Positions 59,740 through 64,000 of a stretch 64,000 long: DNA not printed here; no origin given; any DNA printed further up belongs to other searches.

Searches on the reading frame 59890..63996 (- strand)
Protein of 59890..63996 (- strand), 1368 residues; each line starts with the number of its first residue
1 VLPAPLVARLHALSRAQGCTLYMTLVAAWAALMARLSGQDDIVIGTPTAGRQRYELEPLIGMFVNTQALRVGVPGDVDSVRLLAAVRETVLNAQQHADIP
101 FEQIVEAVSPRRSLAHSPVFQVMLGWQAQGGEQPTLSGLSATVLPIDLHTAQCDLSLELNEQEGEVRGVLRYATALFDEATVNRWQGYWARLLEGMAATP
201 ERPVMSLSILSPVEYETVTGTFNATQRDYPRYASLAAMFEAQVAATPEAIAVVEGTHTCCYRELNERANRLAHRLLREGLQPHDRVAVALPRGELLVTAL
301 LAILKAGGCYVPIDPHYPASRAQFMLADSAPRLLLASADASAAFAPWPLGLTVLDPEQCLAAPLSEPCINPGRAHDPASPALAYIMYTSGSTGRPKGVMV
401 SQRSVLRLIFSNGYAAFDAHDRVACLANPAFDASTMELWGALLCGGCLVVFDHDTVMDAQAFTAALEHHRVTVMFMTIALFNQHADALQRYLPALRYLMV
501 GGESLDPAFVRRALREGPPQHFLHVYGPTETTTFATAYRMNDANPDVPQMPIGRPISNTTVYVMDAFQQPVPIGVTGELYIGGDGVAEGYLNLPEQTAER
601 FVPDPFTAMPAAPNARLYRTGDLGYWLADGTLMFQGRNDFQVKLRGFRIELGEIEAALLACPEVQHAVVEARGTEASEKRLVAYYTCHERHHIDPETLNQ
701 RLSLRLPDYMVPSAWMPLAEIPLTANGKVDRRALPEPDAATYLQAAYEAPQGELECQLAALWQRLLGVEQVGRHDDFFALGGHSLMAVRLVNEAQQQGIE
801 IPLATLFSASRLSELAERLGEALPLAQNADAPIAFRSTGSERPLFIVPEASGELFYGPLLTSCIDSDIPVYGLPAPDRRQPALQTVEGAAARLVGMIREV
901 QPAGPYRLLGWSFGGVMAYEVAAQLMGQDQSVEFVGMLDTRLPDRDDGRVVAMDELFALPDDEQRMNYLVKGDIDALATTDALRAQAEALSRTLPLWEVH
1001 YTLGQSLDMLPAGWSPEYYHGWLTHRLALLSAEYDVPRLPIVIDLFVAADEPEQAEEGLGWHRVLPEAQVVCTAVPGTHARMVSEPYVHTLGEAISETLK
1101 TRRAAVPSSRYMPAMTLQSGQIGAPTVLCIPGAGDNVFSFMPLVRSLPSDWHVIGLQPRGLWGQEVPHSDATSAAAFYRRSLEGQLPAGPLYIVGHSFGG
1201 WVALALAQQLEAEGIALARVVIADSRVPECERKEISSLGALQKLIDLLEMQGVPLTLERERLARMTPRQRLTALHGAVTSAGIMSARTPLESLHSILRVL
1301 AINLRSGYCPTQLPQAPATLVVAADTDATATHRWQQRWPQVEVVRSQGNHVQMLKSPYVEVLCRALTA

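Call 62: search_protein_families(library=pfam, proteins=[window:59890-63996:-], max_evalue=0.00001)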
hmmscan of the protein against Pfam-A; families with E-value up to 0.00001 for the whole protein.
window:59890-63996:- (1368 aa): 7 families
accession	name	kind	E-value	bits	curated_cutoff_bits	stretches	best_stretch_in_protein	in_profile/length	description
PF00501.34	AMP-binding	-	1.6e-88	297.5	29.9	1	239-591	1-384/384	AMP-binding enzyme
PF00975.26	Thioesterase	-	1.3e-45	156.8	26.4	2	1126-1364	2-220/226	Thioesterase domain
PF00668.25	Condensation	-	1.5e-41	143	30.6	1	6-217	236-454/456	Condensation domain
PF00550.31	PP-binding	-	1.3e-14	54.6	20.8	1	757-819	2-67/67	Phosphopantetheine attachment site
PF12697.13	Abhydrolase_6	-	1.6e-11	45.7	26.3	1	1127-1357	1-211/217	Alpha/beta hydrolase family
PF00561.26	Abhydrolase_1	-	4.9e-10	39.9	25.8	1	1125-1210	1-90/245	alpha/beta hydrolase fold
PF13193.12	AMP-binding_C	-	4.5e-09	37.6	24.5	1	653-728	1-76/76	AMP-binding enzyme C-terminal domain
